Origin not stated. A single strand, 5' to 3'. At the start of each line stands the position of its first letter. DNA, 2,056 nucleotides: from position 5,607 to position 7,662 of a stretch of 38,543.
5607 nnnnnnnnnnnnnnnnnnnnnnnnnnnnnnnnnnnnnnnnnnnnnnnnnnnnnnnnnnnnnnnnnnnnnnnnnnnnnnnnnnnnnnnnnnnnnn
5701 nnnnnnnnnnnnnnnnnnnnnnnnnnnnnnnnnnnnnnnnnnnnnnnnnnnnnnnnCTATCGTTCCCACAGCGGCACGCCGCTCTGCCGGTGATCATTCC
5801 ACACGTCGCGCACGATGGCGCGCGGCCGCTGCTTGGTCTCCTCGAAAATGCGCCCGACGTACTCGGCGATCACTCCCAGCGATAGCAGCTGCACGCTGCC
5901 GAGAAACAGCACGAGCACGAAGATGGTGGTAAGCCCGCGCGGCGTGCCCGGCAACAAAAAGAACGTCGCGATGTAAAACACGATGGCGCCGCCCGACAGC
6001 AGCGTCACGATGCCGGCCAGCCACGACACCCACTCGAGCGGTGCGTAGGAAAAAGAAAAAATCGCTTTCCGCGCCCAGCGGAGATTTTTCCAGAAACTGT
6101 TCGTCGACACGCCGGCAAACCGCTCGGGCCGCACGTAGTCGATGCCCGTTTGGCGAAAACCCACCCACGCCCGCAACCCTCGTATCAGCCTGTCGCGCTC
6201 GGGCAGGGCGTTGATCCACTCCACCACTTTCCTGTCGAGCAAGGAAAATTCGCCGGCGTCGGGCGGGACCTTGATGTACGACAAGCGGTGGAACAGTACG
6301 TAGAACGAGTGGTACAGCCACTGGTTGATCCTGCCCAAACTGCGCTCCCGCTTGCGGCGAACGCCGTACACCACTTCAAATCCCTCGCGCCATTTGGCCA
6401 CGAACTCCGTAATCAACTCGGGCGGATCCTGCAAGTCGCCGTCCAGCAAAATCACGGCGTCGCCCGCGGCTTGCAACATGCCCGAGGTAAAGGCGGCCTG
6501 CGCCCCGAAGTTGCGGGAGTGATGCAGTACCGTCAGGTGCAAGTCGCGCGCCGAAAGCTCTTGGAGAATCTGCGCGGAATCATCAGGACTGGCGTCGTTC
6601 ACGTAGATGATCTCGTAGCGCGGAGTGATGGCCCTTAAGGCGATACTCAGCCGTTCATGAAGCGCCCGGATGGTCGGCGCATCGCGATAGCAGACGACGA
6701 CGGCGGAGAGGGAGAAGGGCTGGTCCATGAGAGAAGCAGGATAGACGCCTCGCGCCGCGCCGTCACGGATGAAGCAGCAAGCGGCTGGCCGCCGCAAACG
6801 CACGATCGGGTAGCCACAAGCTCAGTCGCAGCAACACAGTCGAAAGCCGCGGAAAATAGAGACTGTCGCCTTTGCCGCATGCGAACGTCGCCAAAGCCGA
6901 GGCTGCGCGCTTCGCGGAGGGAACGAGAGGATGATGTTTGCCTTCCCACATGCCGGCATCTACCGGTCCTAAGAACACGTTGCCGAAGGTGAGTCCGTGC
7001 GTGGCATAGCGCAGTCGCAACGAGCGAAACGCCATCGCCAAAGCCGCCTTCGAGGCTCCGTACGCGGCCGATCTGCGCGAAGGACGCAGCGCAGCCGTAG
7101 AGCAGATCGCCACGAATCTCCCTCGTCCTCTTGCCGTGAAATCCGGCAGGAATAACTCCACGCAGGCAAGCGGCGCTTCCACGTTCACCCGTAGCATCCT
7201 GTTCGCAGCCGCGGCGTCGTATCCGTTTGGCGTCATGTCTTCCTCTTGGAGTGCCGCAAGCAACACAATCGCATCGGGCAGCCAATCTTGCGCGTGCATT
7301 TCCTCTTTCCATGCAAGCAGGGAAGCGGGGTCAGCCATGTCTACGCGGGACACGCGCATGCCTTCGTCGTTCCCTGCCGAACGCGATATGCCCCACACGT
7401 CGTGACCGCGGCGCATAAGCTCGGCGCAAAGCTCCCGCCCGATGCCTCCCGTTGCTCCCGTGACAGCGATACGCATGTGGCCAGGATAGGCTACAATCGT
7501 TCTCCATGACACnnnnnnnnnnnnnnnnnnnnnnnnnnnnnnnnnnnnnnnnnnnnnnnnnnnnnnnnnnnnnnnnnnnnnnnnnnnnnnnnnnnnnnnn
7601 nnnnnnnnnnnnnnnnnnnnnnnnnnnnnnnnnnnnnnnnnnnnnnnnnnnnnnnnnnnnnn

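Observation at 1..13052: Envelope-glycosylation supercluster built around TPR-tailed GT-C-like membrane proteins, flanked by candidate secreted substrates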

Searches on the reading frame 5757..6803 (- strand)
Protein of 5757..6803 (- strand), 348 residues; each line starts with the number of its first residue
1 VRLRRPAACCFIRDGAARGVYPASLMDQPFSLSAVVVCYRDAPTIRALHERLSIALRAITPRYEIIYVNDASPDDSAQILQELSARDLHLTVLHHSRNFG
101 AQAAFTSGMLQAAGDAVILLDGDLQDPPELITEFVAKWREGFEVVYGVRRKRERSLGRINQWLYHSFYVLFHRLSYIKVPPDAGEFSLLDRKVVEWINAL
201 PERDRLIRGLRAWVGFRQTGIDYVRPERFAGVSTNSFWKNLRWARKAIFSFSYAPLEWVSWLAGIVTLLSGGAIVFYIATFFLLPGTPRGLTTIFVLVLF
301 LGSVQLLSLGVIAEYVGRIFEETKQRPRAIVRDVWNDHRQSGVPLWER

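Call 5: search_protein_families(library=pfam, proteins=[window:5757-6803:-], max_evalue=0.01)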
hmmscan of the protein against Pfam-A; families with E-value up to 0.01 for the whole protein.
window:5757-6803:- (348 aa): 3 families
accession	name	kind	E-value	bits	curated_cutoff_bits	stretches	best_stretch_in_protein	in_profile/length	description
PF00535.33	Glycos_transf_2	-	2.7e-27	96.2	23.3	1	33-195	1-165/168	Glycosyl transferase family 2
PF13641.12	Glyco_tranf_2_3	-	2.8e-05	24.7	27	1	32-198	3-175/230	Glycosyltransferase like family 2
PF10111.15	Glyco_tranf_2_2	-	4.8e-05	23.4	27.3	1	35-123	2-91/276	Glycosyltransferase like family 2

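Call 9: search_protein_families(library=ncbifam, proteins=[window:5757-6803:-], max_evalue=0.01)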
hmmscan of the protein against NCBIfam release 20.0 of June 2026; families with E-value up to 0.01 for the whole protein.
window:5757-6803:- (348 aa): 14 families
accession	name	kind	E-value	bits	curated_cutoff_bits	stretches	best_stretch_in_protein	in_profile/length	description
NF047588.1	GlcsyltransPgfSStrep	equivalog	5.9e-63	212.9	500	1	32-333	3-304/308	glycosyltransferase PgfS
NF007986.1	PRK10714.1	equivalog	2.8e-36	125.1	529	1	32-335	8-312/316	undecaprenyl-phosphate 4-deoxy-4-formamido-L-arabinose transferase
TIGR03937.1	PgaC_IcaA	equivalog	3.3e-14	52.6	422.3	1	31-164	46-180/407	poly-beta-1,6-N-acetyl-D-glucosamine synthase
NF041875.1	EPS_EpsD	equivalog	1e-10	41.5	370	1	33-145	2-111/325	exopolysaccharide biosynthesis glycosyltransferase EpsD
NF007482.0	PRK10073.1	equivalog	9.8e-08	31.4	423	1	29-129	5-101/334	glycosyltransferase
TIGR03965.1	mycofact_glyco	equivalog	2.3e-07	30.1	280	1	16-137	58-178/467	mycofactocin biosynthesis glycosyltransferase MftF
NF047683.1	TeichurnBiosyTuaG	equivalog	5.7e-06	26.2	400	1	60-126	33-99/252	teichuronic acid biosynthesis protein TuaG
TIGR04283.1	glyco_like_mftF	equivalog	0.00033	20.3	182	1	32-138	1-97/221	TIGR04283 family arsenosugar biosynthesis glycosyltransferase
NF050050.1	ProtGlycPglI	equivalog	0.00034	20.1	500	1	62-147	31-117/306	GalNAc(5)-diNAcBac-PP-undecaprenol beta-1,3-glucosyltransferase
TIGR04182.1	glyco_TIGR04182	equivalog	0.0013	18.2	325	0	254-323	222-289/293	S-layer glycoprotein N-glycosyltransferase AglJ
NF038302.1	EPS_HpsE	equivalog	0.0017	17.4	300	1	32-126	3-99/307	hormogonium polysaccharide biosynthesis glycosyltransferase HpsE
TIGR04242.1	nodulat_NodC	equivalog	0.003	16.6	550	1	31-140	49-158/395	chitooligosaccharide synthase NodC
NF041394.1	GtaseAglG_Halo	equivalog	0.0031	16.8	440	1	34-147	4-116/304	glucosyl-dolichyl phosphate glucuronosyltransferase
NF041391.1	DPhHxTase_Halo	equivalog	0.0066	15.5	375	1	61-169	23-125/213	dolichyl-phosphate hexose transferase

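Call 45: find_encoding_contigs(protein=window:5757-6728:-, flank=10000, max_places=3)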
Protein window:5757-6728:- (323 aa): no gene with exactly this product is on record in the collection.

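Call 46: find_related_loci(query=window:5757-6728:-, collection=genome_contigs, flank=10000)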
Query window:5757-6728:- (323 aa) in genome_contigs; peptide patterns used: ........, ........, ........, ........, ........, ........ (x = any residue, [..] = any of these).
599 stretches matched a pattern (row limit reached: there are more); 525 encode a relative of the query (tblastn E <= 1e-3); the best 80 are kept; 79 distinct loci.
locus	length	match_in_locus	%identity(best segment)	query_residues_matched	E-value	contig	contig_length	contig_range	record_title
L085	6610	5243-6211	74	7-322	8e-170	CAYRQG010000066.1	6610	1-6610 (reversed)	MAG TPA_asm: uncultured Candidatus Peribacteria bacterium isolate SRP278252_co2_356 genome assembly, contig: NODE_24934_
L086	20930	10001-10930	72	6-315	2e-156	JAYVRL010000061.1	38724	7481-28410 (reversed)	MAG: Candidatus Peribacteria bacterium isolate GL73_DN_concoct_161 GL73_DN_concoct_161_60, whole genome shotgun sequence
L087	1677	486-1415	74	5-314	2e-169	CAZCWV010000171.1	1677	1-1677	MAG TPA_asm: uncultured Candidatus Peribacteria bacterium isolate SRP062349_co5_165 genome assembly, contig: NODE_107365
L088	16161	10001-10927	71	6-314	4e-151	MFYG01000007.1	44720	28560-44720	MAG: Candidatus Peribacteria bacterium RIFCSPLOWO2_12_FULL_55_15 rifcsplowo2_12_scaffold_1820, whole genome shotgun sequ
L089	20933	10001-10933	68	6-316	2e-147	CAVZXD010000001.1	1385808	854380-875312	MAG: Candidatus Peribacteria bacterium isolate MFD01916.bin.1.18 genome assembly, contig: contig_1035, whole genome shot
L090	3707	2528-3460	68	1-312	8e-147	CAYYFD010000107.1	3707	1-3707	MAG TPA_asm: uncultured Candidatus Peribacteria bacterium isolate binchicken_co186_64 genome assembly, contig: NODE_4128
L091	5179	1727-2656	62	7-314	1e-133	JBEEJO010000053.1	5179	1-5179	MAG: Candidatus Parcubacteria bacterium isolate cobbmillcreek_2019_sw_WHONDRS-S19S_0090_A_bin.15 scaffold_0002476, whole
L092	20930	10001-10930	61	6-315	2e-132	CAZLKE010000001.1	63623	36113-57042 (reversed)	MAG TPA_asm: uncultured Gammaproteobacteria bacterium isolate SRP050083_co1_414 genome assembly, contig: NODE_94_length_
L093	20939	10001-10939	61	6-316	2e-129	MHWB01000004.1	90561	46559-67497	MAG: Candidatus Zambryskibacteria bacterium RIFCSPLOWO2_01_FULL_39_39 rifcsplowo2_01_scaffold_1701, whole genome shotgun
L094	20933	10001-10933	61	6-314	5e-129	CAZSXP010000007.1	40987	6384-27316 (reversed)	MAG TPA_asm: uncultured Gammaproteobacteria bacterium isolate SRP062349_co2_93 genome assembly, contig: NODE_563_length_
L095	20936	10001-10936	61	7-315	8e-128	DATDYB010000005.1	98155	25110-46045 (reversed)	MAG TPA_asm: Candidatus Paceibacterota bacterium isolate SMAG_U8154 k141_255284, whole genome shotgun sequence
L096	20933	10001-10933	62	7-315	3e-128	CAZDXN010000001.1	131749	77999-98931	MAG TPA_asm: uncultured Pseudomonadales bacterium isolate binchicken_co38_1253 genome assembly, contig: NODE_357_length_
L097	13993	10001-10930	63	7-314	1e-123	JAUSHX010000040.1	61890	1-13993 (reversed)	MAG: bacterium isolate E14_metabat.bin.210 E14_k141_689610, whole genome shotgun sequence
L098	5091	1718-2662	55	6-318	4e-123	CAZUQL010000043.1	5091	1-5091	MAG TPA_asm: Candidatus Woesearchaeota archaeon isolate SRP178699_co1_470 genome assembly, contig: NODE_24514_length_509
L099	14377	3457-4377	59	7-315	7e-120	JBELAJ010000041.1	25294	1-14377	MAG: Terriglobia bacterium isolate SPRUCE 90 SPRUCE_90_41, whole genome shotgun sequence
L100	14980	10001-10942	60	6-317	5e-122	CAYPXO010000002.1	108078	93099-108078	MAG TPA_asm: uncultured Pseudomonadales bacterium isolate SRP323688_co1_104 genome assembly, contig: NODE_371_length_108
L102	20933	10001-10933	59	6-318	6e-115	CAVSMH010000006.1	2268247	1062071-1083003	MAG: Bryobacterales bacterium isolate MFD04944.bin.1.225 genome assembly, contig: contig_17899, whole genome shotgun seq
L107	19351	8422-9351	52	6-314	1e-104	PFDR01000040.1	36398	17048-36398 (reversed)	MAG: Candidatus Peregrinibacteria bacterium CG10_big_fil_rev_8_21_14_0_10_49_10 CG10_8_21_14_0.10_scaffold_766_c, whole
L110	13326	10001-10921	53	6-315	2e-101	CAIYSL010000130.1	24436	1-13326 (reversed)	MAG: uncultured Syntrophobacterales bacterium isolate LaPlata_bin-3846 genome assembly, contig: bin-3846:130/141, whole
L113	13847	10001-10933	54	6-319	7e-100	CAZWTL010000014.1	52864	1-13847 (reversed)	MAG TPA_asm: uncultured Syntrophaceae bacterium isolate SRP192927_co7_456 genome assembly, contig: NODE_861_length_52864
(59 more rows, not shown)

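Call 51: search_protein_families(library=pfam, proteins=[L094:365-1915:+, L094:7080-7862:-, L093:5347-6450:-, L110:5331-7226:+, L102:7180-8181:-, L089:1770-3647:+, L095:5691-7454:+, L107:9392-11851:-, L113:12005-13819:-, L100:7049-8128:+], max_evalue=0.001)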
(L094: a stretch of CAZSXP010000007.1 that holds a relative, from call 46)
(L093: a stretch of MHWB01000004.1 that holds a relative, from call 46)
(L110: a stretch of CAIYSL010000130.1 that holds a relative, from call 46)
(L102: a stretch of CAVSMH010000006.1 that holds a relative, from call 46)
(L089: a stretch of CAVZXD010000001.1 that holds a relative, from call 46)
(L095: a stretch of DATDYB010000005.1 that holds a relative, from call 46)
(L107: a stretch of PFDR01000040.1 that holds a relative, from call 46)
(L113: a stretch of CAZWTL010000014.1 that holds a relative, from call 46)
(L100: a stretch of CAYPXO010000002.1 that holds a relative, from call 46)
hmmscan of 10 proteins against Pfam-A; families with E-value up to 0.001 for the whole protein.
L094:365-1915:+ (516 aa): 3 families
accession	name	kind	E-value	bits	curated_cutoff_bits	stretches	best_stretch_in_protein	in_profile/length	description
PF04055.27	Radical_SAM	-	4.3e-10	40.4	29.5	1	215-388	3-166/166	Radical SAM superfamily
PF02310.24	B12-binding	-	6.3e-10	39.4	32.1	1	65-134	44-119/121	B12 binding domain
PF19864.5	Radical_SAM_N2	-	0.00015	21.7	29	1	101-154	88-140/151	Radical SAM proteins, N-terminal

L094:7080-7862:- (260 aa): 10 families
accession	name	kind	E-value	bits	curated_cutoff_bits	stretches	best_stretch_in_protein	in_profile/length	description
PF13847.12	Methyltransf_31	-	1e-13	51.6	27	1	56-163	4-115/145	Methyltransferase domain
PF13649.12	Methyltransf_25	-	7.5e-12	46.2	27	1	59-148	1-89/97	Methyltransferase domain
PF08242.18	Methyltransf_12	-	7.3e-11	43.1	30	1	60-151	1-91/98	Methyltransferase domain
PF13489.12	Methyltransf_23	-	1.1e-10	42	27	1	42-158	10-117/164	Methyltransferase domain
PF08241.18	Methyltransf_11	-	1.3e-10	42.2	21.2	1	60-151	1-86/95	Methyltransferase domain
PF05175.20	MTS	-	2.7e-06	27.6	23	1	27-131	6-104/170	Methyltransferase small domain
PF07021.18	MetW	-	9.4e-05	22.6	21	1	47-161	5-111/193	Methionine biosynthesis protein MetW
PF05401.17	NodS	-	0.00033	21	24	1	43-139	32-120/201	Nodulation protein S (NodS)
PF08003.17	Methyltransf_9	-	0.00072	19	23.8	1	55-154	115-208/315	Protein of unknown function (DUF1698)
PF01739.24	CheR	-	0.00084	19.3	27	0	35-73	13-51/195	CheR methyltransferase, SAM binding domain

L093:5347-6450:- (367 aa): 4 families
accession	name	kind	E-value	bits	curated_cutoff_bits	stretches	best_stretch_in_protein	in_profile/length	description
PF13692.12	Glyco_trans_1_4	-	4.8e-20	72.7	27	1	188-329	4-138/142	Glycosyl transferases group 1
PF00534.26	Glycos_transf_1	-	1.2e-19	71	26.4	1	173-344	3-169/172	Glycosyl transferases group 1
PF13524.12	Glyco_trans_1_2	-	2.3e-05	24.8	25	1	279-360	60-142/144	Glycosyl transferase-like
PF13439.12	Glyco_transf_4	-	0.00028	21.4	28.5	1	116-164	121-169/170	Glycosyltransferase Family 4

L110:5331-7226:+ (631 aa): 0 families

L102:7180-8181:- (333 aa): 0 families

L089:1770-3647:+ (625 aa): 3 families
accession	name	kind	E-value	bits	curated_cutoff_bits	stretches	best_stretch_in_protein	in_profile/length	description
PF00733.27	Asn_synthase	-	6.9e-92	309.3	21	1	241-621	2-353/354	Asparagine synthase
PF13522.11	GATase_6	-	8e-41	139.5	27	1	32-161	1-130/130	Glutamine amidotransferase domain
PF13537.11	GATase_7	-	8.5e-41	139.3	25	1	47-166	1-122/123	Glutamine amidotransferase domain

L095:5691-7454:+ (587 aa): 0 families

L107:9392-11851:- (819 aa): 1 family
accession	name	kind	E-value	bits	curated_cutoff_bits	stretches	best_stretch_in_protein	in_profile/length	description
PF09586.16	YfhO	-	1.1e-05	24.5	28.5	1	731-799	756-825/835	Bacterial membrane protein YfhO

L113:12005-13819:- (604 aa): 1 family
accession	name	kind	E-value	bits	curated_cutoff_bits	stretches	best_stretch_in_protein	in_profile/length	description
PF05935.17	Arylsulfotrans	-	1.2e-07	31.5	24.2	1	195-292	125-206/374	Arylsulfotransferase (ASST)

L100:7049-8128:+ (359 aa): 3 families
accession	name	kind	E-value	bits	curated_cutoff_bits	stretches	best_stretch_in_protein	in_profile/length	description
PF04055.27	Radical_SAM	-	1.8e-21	77.5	29.5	1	51-194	6-154/166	Radical SAM superfamily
PF13353.11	Fer4_12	-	1.1e-06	29.4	22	1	49-132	12-96/137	4Fe-4S single cluster domain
PF13186.11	SPASM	-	1.3e-05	25.8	21.5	1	265-312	1-52/67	Iron-sulfur cluster-binding domain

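Call 84: search_solved_structures(query=window:5757-6728:-, max_evalue=1e-10)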
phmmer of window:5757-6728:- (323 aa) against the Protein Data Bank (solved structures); distinct sequences matched with E-value up to 1e-10: 7.
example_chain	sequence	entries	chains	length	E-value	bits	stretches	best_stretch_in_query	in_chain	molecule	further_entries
5ekp_C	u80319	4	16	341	6e-74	252.6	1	5-311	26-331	Uncharacterized glycosyltransferase sll0501 | Glycosyltransferase sll0501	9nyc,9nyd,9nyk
9nye_A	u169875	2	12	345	6.3e-74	252.5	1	5-311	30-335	Glycosyltransferase sll0501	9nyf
5eke_A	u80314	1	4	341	2e-73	250.8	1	5-311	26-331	Uncharacterized glycosyltransferase sll0501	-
9bhc_C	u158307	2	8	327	5.4e-32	114.7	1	7-309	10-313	Undecaprenyl-phosphate 4-deoxy-4-formamido-L-arabinose transferase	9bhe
8vxh_A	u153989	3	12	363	7.8e-32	114.2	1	7-309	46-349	Undecaprenyl-phosphate 4-deoxy-4-formamido-L-arabinose transferase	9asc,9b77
9hwj_A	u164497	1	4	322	3.7e-31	112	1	7-309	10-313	Undecaprenyl-phosphate 4-deoxy-4-formamido-L-arabinose transferase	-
5mlz_A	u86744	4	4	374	1.9e-14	57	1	4-141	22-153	Dolichol monophosphate mannose synthase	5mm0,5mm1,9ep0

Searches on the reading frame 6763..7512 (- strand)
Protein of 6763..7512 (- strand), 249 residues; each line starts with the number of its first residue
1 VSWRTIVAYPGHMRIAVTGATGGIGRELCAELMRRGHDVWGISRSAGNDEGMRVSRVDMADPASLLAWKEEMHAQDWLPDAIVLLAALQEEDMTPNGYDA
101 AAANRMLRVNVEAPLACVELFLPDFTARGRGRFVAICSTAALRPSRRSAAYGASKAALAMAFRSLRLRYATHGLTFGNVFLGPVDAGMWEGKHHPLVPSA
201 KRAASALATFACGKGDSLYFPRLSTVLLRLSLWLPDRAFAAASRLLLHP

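Call 5: search_protein_families(library=pfam, proteins=[window:6763-7512:-], max_evalue=0.01)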
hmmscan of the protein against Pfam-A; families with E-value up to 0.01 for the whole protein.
window:6763-7512:- (249 aa): 7 families
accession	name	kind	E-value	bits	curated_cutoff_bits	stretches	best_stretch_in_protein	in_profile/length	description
PF00106.31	adh_short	-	2.7e-25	89.5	26.6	1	15-191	3-189/195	short chain dehydrogenase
PF13561.12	adh_short_C2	-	5.3e-13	49.5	27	1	19-192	1-184/236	Enoyl-(Acyl carrier protein) reductase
PF01370.27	Epimerase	-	2.2e-11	44.1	20.9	1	15-169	1-160/240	NAD dependent epimerase/dehydratase family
PF04321.23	RmlD_sub_bind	-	3.3e-05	23.6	27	1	13-102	1-75/287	RmlD substrate binding domain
PF08659.16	KR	-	0.00022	21.6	22.6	1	17-158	5-156/180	KR domain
PF16363.11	GDP_Man_Dehyd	-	0.0016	18.4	27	1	17-57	2-42/332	GDP-mannose 4,6 dehydratase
PF13460.12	NAD_binding_10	-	0.0029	17.9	27.2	1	19-64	1-53/184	NAD(P)H-binding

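Call 9: search_protein_families(library=ncbifam, proteins=[window:6763-7512:-], max_evalue=0.01)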
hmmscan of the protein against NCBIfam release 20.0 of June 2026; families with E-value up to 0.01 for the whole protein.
window:6763-7512:- (249 aa): 172 families (the best 25 are shown)
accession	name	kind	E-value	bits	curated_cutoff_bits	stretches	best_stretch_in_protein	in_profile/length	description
NF005753.0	PRK07577.1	equivalog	2.4e-20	73.1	310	1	14-199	5-186/237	SDR family oxidoreductase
NF006074.0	PRK08220.1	equivalog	6.3e-20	71.8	312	1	14-179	10-175/251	2,3-dihydro-2,3-dihydroxybenzoate dehydrogenase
NF005436.0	PRK07023.1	equivalog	7.8e-19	68.4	292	1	13-188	6-190/248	SDR family oxidoreductase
NF006119.0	PRK08264.1-5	subfamily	2.3e-18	66.5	249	1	13-213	7-203/233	SDR family oxidoreductase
NF009466.0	PRK12826.1-2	subfamily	3.3e-18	66.1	222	1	13-192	4-195/248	3-oxoacyl-ACP reductase FabG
NF004765.0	PRK06101.1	equivalog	4.9e-18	65.1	406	1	15-241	4-233/241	SDR family oxidoreductase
NF005559.1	PRK07231.1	subfamily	5.4e-18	65.4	215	1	15-193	7-195/249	glucose 1-dehydrogenase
NF005878.0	PRK07825.1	subfamily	1.3e-17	64.1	287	1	14-246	11-252/278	short chain dehydrogenase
NF005437.0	PRK07024.1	equivalog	2.6e-17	63.1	266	1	13-205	5-209/259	SDR family oxidoreductase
NF006118.0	PRK08264.1-4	subfamily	5.6e-17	62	279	1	15-214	8-211/244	SDR family oxidoreductase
NF005893.0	PRK07856.1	equivalog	1.3e-16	60.6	255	1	15-185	12-183/255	SDR family oxidoreductase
NF004526.0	PRK05872.1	subfamily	1.8e-16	60.1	276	1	16-193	14-199/297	short-chain dehydrogenase/reductase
NF006073.0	PRK08219.1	equivalog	8.2e-16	58.4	218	1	16-190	7-180/227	SDR family oxidoreductase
TIGR04316.1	dhbA_paeA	equivalog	1.3e-15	57.6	300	1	16-176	2-172/250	2,3-dihydro-2,3-dihydroxybenzoate dehydrogenase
NF005672.0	PRK07454.1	equivalog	2.1e-15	56.6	234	1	14-191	8-195/241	SDR family oxidoreductase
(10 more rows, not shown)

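Call 52: search_solved_structures(query=window:6763-7476:-, max_evalue=1e-8)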
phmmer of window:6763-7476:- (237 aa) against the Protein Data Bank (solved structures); distinct sequences matched with E-value up to 1e-8: 2.
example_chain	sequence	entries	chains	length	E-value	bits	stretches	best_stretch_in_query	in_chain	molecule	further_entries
8wwf_A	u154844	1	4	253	4.6e-10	42.5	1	4-171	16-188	(R)-DHPS dehydrogenase HpsO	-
6le3_E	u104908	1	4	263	8.7e-09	38.4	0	4-167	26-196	Gluconate 5-dehydrogenase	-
